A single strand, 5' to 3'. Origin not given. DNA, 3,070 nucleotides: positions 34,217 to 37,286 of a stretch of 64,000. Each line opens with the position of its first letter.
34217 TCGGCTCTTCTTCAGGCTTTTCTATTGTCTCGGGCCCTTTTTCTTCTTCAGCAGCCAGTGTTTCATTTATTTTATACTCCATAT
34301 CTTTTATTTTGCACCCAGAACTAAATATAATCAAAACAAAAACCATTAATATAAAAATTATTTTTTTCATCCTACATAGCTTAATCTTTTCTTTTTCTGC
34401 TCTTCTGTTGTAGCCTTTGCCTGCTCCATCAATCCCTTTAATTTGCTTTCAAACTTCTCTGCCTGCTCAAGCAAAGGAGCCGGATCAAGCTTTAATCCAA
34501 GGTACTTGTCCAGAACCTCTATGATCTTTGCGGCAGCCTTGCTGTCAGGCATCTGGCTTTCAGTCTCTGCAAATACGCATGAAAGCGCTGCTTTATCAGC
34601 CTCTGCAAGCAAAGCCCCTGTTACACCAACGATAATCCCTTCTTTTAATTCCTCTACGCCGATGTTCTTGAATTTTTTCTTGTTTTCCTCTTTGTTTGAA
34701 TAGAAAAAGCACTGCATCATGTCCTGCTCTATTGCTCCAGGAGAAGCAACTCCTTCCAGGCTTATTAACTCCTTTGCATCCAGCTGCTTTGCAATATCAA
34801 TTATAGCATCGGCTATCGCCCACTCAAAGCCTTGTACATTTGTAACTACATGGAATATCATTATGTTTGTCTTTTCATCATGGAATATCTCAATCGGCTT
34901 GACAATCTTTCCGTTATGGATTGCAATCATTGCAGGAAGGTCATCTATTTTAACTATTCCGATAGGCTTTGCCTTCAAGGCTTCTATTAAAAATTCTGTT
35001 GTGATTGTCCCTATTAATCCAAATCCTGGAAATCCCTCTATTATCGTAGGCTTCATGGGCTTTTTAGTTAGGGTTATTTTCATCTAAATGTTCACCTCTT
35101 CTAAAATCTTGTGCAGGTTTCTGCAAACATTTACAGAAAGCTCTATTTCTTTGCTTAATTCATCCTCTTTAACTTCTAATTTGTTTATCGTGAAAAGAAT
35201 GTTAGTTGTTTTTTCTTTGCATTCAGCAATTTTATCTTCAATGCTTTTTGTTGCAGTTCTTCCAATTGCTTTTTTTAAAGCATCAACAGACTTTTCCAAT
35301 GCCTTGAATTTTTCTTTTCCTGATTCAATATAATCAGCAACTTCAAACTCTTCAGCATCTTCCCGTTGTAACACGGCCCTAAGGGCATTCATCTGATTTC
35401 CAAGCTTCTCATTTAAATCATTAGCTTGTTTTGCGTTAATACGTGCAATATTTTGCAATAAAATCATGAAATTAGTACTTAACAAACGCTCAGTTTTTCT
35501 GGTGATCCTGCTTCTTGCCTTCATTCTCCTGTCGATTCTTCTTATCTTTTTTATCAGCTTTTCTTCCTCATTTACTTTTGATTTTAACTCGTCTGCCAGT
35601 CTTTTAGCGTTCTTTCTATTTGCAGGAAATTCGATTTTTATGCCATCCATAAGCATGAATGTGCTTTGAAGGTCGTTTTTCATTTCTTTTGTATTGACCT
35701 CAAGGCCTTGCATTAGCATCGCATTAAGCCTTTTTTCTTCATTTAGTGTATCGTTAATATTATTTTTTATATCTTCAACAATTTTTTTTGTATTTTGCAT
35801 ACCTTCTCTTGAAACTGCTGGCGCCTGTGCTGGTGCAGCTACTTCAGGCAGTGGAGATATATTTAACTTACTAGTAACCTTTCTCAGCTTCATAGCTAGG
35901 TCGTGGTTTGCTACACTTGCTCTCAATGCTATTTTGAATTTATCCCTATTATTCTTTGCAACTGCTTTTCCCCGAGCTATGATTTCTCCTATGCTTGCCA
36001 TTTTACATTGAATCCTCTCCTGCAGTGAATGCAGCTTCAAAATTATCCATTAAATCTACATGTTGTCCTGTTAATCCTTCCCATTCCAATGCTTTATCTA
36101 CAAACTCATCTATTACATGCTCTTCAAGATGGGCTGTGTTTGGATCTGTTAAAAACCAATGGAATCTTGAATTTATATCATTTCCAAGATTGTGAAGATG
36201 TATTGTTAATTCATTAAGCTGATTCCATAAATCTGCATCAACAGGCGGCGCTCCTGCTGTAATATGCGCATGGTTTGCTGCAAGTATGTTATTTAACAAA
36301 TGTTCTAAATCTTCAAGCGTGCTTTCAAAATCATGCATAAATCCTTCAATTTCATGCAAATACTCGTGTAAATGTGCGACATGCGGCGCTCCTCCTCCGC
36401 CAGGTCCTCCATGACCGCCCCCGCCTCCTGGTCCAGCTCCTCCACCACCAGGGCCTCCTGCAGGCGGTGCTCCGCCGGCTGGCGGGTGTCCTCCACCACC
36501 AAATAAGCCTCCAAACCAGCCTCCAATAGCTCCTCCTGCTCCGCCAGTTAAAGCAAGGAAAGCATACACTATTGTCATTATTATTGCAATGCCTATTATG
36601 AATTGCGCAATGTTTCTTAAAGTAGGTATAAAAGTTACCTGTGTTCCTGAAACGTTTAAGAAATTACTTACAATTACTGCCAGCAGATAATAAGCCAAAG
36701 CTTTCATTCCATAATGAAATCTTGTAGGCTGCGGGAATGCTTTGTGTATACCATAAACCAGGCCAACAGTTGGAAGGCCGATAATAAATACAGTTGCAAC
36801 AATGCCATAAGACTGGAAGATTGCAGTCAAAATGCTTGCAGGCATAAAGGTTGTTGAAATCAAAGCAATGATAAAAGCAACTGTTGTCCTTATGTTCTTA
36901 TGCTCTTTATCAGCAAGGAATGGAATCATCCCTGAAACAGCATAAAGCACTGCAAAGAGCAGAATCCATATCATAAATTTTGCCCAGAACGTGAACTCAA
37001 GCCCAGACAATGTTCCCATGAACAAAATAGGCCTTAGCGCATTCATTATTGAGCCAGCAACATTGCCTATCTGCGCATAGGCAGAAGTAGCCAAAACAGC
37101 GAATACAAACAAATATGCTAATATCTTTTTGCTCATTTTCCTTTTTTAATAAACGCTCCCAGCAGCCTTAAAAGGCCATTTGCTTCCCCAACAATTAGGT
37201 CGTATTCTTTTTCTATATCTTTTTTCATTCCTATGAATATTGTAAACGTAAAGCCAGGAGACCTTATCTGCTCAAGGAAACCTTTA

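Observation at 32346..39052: Uncharacterised five-gene membrane/surface operon with paralogous signal-peptide multi-TM proteins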

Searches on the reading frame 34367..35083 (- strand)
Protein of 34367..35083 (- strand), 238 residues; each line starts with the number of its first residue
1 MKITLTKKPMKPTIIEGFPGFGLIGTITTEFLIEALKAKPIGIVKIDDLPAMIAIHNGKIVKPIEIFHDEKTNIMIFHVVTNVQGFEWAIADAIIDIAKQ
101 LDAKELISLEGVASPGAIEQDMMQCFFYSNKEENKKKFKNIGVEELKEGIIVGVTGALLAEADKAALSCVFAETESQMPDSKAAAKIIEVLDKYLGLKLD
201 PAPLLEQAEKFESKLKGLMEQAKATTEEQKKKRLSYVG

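Call 3: search_protein_families(library=pfam, proteins=[window:34367-35083:-], max_evalue=1)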
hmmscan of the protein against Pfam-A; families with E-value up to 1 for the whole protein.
window:34367-35083:- (238 aa): 1 family
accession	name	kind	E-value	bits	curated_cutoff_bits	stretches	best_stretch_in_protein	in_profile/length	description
PF09754.15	PAC2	-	4.9e-37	128.3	25.8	1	15-218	2-214/215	PAC2 family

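Call 4: search_protein_families(library=ncbifam, proteins=[window:34367-35083:-], max_evalue=1)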
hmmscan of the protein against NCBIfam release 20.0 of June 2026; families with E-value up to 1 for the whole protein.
window:34367-35083:- (238 aa): 4 families
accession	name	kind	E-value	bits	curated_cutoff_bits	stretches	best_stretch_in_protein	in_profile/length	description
TIGR00161.1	TIGR00161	hypoth_equivalog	5.2e-39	134.3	199.25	1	11-230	17-233/239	proteasome assembly chaperone family protein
TIGR00162.1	TIGR00162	hypoth_equivalog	1.1e-16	61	200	1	11-228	20-242/260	proteasome assembly chaperone family protein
NF006791.0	PRK09295.1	equivalog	0.09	11.8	661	1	64-143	157-235/406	cysteine desulfurase SufS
NF011551.0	PRK14981.1-3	equivalog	0.12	12.6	183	1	162-194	87-118/120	DNA-directed RNA polymerase subunit F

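Call 8: search_protein_families(library=phrogs, proteins=[window:34367-35083:-], max_evalue=0.1)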
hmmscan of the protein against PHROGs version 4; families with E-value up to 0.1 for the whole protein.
window:34367-35083:- (238 aa): 0 families

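Call 70: search_protein_families(library=padloc, proteins=[window:34367-35083:-], max_evalue=0.01)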
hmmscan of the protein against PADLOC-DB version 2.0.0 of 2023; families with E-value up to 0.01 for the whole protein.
window:34367-35083:- (238 aa): 1 family
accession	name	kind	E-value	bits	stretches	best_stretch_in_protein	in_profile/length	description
PDLC04503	PDC-M18B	-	0.0028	15.6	1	149-192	52-94/185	-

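Call 83: search_solved_structures(query=window:34367-35083:-, max_evalue=0.001, show_alignments=2)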
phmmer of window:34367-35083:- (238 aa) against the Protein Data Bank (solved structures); distinct sequences matched with E-value up to 0.001: 3.
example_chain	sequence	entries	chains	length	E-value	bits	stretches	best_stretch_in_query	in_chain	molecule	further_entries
3wz2_A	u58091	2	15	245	1.3e-29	106.5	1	13-228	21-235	Uncharacterized protein | PbaA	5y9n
3gaa_A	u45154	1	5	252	1.6e-16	63.7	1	11-234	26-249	uncharacterized protein Ta1441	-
3vr0_A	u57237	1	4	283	1.6e-12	50.6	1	11-229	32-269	Putative uncharacterized protein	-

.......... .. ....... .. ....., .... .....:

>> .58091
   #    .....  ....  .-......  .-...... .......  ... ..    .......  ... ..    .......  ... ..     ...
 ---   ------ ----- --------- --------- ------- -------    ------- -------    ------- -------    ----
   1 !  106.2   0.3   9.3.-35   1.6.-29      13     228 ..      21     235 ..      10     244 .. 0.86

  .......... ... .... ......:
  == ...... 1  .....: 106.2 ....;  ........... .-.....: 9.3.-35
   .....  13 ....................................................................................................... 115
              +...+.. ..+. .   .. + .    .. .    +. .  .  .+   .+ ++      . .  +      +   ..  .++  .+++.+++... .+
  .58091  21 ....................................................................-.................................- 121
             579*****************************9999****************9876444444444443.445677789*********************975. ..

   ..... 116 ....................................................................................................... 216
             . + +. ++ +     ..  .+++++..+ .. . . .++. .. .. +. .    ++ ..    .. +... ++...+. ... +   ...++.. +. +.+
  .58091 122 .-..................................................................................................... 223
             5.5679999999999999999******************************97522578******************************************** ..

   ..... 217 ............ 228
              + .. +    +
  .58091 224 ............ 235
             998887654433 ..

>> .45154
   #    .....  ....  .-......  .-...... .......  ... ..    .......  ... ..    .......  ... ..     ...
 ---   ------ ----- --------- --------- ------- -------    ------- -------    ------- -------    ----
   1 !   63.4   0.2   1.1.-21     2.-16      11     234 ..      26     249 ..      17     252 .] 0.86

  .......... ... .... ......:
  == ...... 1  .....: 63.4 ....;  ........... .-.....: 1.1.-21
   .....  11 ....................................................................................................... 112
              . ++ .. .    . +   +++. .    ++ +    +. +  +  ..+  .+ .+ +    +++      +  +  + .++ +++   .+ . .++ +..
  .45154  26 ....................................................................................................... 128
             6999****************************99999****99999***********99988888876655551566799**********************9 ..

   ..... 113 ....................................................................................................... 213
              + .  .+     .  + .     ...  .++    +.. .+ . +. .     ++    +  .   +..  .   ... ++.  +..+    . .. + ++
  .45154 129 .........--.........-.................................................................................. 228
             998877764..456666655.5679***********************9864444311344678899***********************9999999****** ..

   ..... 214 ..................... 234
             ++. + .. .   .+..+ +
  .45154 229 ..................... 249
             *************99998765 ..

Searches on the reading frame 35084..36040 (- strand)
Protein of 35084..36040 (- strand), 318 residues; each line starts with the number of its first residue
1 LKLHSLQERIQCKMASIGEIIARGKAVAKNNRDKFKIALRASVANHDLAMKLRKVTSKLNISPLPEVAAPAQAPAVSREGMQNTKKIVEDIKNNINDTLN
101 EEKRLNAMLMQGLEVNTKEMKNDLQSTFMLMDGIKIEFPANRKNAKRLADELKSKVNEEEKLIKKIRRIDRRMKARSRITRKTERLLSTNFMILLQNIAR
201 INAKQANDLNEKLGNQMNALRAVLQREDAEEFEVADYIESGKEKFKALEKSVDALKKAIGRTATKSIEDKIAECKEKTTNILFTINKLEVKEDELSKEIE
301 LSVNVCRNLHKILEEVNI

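Call 3: search_protein_families(library=pfam, proteins=[window:35084-36040:-], max_evalue=1)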
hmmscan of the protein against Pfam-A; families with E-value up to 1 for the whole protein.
window:35084-36040:- (318 aa): 3 families
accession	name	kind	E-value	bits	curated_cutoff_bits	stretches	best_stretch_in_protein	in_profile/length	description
PF24895.1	SIDD_N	-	0.0057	16.6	27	1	141-240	64-160/180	Nonribosomal peptide synthetase sidD N-terminal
PF21329.2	CYP38_PsbQ-like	-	0.24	12.3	27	1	160-231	25-97/117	Peptidyl-prolyl cis-trans isomerase CYP38-like, PsbQ-like domain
PF13949.11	ALIX_LYPXL_bnd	-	0.29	10.8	30.8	1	202-302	66-166/295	ALIX V-shaped domain binding to HIV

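Call 4: search_protein_families(library=ncbifam, proteins=[window:35084-36040:-], max_evalue=1)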
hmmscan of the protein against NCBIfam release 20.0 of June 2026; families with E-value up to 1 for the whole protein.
window:35084-36040:- (318 aa): 2 families
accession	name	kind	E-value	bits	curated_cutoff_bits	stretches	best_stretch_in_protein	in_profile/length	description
TIGR02169.1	SMC_prok_A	equivalog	0.00033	18.5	729.4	1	140-313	672-843/1165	chromosome segregation protein SMC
NF003160.0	PRK04135.1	equivalog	0.0026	16.5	468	1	45-155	160-270/403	2,3-bisphosphoglycerate-independent phosphoglycerate mutase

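Call 8: search_protein_families(library=phrogs, proteins=[window:35084-36040:-], max_evalue=0.1)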
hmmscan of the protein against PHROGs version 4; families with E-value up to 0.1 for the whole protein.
window:35084-36040:- (318 aa): 0 families

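Call 70: search_protein_families(library=padloc, proteins=[window:35084-36001:-], max_evalue=0.01)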
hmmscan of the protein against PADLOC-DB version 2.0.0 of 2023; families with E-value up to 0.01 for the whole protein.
window:35084-36001:- (305 aa): 0 families

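Call 85: search_solved_structures(query=window:35084-36001:-, max_evalue=10)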
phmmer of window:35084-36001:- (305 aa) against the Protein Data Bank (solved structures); distinct sequences matched with E-value up to 10: 2.
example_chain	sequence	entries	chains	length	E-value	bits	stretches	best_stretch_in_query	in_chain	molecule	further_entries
4n21_A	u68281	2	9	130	0.15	14.8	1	220-291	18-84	GP2 Ectodomain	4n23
8r6x_B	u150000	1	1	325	2.9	10.6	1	8-70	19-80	Genome polyprotein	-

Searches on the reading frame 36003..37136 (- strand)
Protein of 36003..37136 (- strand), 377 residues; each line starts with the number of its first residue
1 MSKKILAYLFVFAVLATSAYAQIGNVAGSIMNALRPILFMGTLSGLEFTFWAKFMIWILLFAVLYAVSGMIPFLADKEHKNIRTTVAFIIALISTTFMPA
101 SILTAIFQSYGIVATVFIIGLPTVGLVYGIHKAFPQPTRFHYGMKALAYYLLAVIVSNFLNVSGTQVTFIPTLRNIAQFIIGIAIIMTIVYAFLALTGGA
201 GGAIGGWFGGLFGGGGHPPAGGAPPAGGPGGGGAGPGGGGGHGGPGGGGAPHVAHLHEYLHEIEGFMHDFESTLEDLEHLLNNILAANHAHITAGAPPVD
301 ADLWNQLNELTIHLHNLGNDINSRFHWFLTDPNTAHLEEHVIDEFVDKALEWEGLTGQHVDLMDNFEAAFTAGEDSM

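Call 3: search_protein_families(library=pfam, proteins=[window:36003-37136:-], max_evalue=1)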
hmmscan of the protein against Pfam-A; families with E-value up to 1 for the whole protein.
window:36003-37136:- (377 aa): 1 family
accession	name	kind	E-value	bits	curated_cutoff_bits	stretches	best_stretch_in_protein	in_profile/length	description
PF21583.2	Fiber_head_BAdV-4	-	0.038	15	27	1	81-124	21-65/111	BAdV-4, Fiber, head domain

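Call 4: search_protein_families(library=ncbifam, proteins=[window:36003-37136:-], max_evalue=1)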
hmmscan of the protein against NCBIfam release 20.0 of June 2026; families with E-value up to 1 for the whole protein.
window:36003-37136:- (377 aa): 0 families

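Call 8: search_protein_families(library=phrogs, proteins=[window:36003-37136:-], max_evalue=0.1)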
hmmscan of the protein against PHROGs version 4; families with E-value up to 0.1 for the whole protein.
window:36003-37136:- (377 aa): 1 family
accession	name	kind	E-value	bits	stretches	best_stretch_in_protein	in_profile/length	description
phrog_38696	-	unknown function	0.007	15.7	1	198-306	186-300/761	-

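Call 19: predict_structure(protein=window:36003-37136:-)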
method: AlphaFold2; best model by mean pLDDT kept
length: 377 residues; sequences in the alignment: 1
mean_pLDDT: 48.7   pTM: 0.29
mean pLDDT of the five models: 48.7, 46.1, 40.4, 40.2, 39.7
residues with pLDDT >= 90: 0; 70-90: 5; 50-70: 150; < 50: 222
segments of 3 or more residues with pLDDT < 50: 3-9, 11-24, 34-40, 81-83, 96-110, 112-114, 116-118, 159-255, 326-377
pLDDT, mean of each block of 10 residues (from residue 1): 49 46 49 49 55 62 55 49 50 48 45 50 59 54 59 54 39 43 45 42 43 36 35 31 31 50 62 64 62 54 70 61 50 45 44 39 35 30
secondary structure, 60 per line:
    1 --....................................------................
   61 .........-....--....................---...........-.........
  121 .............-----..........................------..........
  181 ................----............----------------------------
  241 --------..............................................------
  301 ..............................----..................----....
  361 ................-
elements in order: H3-38 H45-69 H71-74 H77-96 H100-110 H112-133 H139-164 H171-196 H201-212 H249-294 H301-330 H335-352 H357-376

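Call 70: search_protein_families(library=padloc, proteins=[window:36003-37136:-], max_evalue=0.01)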
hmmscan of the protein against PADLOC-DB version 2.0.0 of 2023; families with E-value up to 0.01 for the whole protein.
window:36003-37136:- (377 aa): 0 families
